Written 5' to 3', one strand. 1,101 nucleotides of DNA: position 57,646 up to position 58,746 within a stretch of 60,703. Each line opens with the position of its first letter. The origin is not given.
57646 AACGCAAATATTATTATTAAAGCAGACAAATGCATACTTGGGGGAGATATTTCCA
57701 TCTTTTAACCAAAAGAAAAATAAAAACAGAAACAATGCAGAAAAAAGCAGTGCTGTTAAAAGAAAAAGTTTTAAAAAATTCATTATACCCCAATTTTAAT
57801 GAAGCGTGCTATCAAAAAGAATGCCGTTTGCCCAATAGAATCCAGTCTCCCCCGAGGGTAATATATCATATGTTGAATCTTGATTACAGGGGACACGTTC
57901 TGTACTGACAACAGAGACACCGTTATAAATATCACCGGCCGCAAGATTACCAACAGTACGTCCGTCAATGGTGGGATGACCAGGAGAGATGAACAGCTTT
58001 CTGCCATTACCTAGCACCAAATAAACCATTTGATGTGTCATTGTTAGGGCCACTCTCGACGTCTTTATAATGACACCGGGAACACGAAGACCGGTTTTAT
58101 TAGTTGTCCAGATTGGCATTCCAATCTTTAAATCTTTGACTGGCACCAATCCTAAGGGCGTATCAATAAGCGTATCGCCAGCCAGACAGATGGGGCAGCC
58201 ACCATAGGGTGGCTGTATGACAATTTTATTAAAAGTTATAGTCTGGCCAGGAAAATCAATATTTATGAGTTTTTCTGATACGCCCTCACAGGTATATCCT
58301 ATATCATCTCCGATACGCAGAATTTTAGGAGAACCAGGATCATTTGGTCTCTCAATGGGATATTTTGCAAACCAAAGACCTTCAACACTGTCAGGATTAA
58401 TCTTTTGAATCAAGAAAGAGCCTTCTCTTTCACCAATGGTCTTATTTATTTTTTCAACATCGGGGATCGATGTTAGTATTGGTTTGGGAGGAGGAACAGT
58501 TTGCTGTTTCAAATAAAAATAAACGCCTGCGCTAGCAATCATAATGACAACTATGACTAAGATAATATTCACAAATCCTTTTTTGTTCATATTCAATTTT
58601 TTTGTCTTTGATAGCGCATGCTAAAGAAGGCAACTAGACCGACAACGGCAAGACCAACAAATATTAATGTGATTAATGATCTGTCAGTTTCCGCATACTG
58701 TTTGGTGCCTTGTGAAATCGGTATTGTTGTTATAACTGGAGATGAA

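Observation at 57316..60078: Pilin operon encoding a protein that ends in a Hint domain: possible Hedgehog-style autoprocessing on the cell surface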

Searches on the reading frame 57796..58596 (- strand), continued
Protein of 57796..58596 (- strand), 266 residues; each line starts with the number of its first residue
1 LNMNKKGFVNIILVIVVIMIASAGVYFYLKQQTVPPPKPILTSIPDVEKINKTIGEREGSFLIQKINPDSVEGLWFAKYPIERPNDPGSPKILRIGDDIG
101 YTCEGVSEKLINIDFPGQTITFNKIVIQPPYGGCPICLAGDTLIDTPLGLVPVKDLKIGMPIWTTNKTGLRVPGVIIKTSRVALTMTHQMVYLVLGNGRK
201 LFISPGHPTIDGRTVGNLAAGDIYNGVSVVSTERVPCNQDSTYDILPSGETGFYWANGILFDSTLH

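Call 38: search_protein_families(library=pfam, alignment_id=A4, max_evalue=0.001)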
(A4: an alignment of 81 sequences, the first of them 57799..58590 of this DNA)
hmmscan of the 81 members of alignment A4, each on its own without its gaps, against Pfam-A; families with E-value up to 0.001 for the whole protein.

A. member 1, window:57799-58590:- (264 aa): 1 family
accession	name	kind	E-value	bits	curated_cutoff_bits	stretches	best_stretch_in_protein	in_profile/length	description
PF13403.11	Hint_2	-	0.00056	20.7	28.4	1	134-177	1-44/147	Hint domain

B. families by the number of members that match (of 81 scanned): 17 families
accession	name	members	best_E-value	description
PF13403.11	Hint_2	78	2e-10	Hint domain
PF14623.11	Vint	5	0.00023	Hint-domain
PF10648.15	Gmad2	2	3e-12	Immunoglobulin-like domain of bacterial spore germination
PF07995.17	GSDH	1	4.5e-80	Glucose / Sorbosone dehydrogenase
PF00805.28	Pentapeptide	1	1.5e-60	Pentapeptide repeats (8 copies)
PF13599.13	Pentapeptide_4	1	1.6e-31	Pentapeptide repeat region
PF13576.12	Pentapeptide_3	1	3.6e-20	Pentapeptide repeats (9 copies)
PF25296.1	Decapeptide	1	4.9e-11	Decapeptide repeat region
PF00404.24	Dockerin_1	1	6.3e-09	Dockerin type I domain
PF13229.12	Beta_helix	1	8.2e-09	Right handed beta helix region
PF05048.19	NosD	1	2.1e-07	Periplasmic copper-binding protein (NosD)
PF01471.23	PG_binding_1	1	3.3e-05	Putative peptidoglycan binding domain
PF01833.30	TIG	1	3.6e-05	IPT/TIG domain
PF08308.17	PEGA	1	0.0001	PEGA domain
PF01683.23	EB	1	0.00049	EB module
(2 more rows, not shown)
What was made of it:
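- Checked: 78 of 81 relatives hit Hint_2, best E 2e-10 (call 38).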

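Call 77: search_protein_families(library=pfam, alignment_id=A6, max_evalue=0.0001)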
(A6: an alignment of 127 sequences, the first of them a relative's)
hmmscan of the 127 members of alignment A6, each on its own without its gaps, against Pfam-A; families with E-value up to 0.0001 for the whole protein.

A. member 1, L001:5260-5589:- (110 aa): 0 families

B. families by the number of members that match (of 127 scanned): 119 families (the first 25 are shown)
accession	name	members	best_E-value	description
PF00079.25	Serpin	2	2.2e-125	Serpin (serine protease inhibitor)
PF13561.12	adh_short_C2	2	3.9e-67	Enoyl-(Acyl carrier protein) reductase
PF00106.31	adh_short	2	1.7e-57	short chain dehydrogenase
PF07690.21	MFS_1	2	8.3e-29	Major Facilitator Superfamily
PF09335.16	VTT_dom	2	4.4e-24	VTT domain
PF00239.26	Resolvase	2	3.9e-22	Resolvase, N terminal domain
PF07508.19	Recombinase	2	5.3e-15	Recombinase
PF13529.12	Peptidase_C39_2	2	5.5e-15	Peptidase_C39 like family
PF13473.12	Cupredoxin_1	2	2.1e-12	Cupredoxin-like domain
PF14528.11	LAGLIDADG_3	2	1.3e-11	LAGLIDADG-like domain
PF08659.16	KR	2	2.8e-11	KR domain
PF07681.17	DoxX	2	1.5e-09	DoxX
PF13408.12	Zn_ribbon_recom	2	2.5e-08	Recombinase zinc beta ribbon domain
PF00404.24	Dockerin_1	2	4.2e-08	Dockerin type I domain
PF08206.17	OB_RNB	2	7.6e-08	Ribonuclease B OB domain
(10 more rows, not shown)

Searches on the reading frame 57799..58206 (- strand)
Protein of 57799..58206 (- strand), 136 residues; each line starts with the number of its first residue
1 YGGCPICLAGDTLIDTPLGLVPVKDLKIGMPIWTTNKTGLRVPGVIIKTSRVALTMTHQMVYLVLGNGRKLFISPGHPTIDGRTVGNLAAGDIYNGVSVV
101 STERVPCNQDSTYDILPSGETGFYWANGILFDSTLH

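Call 61: search_solved_structures(query=A5, max_evalue=1, show_alignments=4)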
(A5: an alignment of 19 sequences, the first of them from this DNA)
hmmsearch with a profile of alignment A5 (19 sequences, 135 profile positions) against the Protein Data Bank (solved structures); distinct sequences matched with E-value up to 1: 5.
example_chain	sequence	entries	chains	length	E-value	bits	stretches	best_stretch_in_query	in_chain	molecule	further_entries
6dsl_B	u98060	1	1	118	6.3e-07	32.6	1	60-129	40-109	Consensus engineered intein CatC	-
6qaz_A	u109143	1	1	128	0.00029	24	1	9-130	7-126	cyanophage-like gp41-1 intein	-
6riz_A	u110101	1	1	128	0.0031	20.7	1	9-129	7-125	gp41-1 intein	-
2lwy_A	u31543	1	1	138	0.019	18.1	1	9-96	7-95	BACTERIAL INTEIN-LIKE DOMAIN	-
2lcj_A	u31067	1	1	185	0.14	15.3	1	28-103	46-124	Pab polC intein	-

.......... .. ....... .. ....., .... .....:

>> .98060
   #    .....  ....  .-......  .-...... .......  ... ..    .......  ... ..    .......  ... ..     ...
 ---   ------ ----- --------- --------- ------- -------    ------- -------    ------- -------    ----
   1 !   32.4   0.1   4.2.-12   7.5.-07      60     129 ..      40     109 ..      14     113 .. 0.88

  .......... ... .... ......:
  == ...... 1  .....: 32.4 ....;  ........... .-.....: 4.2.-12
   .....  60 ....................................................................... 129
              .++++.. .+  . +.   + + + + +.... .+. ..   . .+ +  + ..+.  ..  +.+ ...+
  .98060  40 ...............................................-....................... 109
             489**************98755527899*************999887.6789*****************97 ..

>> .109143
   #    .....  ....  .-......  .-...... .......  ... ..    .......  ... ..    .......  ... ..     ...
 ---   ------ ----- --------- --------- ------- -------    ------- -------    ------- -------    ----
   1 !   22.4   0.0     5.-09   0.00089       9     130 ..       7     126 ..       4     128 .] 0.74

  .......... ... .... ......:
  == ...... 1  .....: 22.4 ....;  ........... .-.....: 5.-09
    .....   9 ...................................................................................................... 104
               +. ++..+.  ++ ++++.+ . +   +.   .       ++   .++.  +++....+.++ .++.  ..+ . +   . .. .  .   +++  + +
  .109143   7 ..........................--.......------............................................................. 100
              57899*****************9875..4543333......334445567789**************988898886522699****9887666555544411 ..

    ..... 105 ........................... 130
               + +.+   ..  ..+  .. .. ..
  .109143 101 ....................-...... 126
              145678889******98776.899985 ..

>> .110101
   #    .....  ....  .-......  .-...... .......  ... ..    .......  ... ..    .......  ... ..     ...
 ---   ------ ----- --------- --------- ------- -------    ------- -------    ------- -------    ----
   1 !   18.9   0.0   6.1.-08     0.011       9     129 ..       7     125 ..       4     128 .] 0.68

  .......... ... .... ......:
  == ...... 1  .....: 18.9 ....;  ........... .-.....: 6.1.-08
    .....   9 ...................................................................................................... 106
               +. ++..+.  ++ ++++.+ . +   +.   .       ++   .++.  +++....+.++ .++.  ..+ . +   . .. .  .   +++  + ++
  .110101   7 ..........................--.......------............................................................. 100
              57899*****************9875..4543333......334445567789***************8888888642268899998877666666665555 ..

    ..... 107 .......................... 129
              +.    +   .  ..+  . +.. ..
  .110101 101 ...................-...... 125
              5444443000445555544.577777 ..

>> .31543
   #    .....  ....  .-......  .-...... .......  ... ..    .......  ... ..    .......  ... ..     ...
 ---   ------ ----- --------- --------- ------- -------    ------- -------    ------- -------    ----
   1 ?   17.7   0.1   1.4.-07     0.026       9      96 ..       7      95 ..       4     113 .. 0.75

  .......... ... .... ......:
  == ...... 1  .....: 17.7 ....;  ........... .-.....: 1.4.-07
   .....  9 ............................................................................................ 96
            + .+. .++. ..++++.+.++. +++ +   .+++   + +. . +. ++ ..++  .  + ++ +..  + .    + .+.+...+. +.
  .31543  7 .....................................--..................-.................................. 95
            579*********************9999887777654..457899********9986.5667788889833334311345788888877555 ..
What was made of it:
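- Checked: A profile of the Hint region hits intein sequences in the PDB at E 6e-7 (call 61).
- It aligns SPGH with block B, TYD with block F, and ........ with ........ (call 61).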
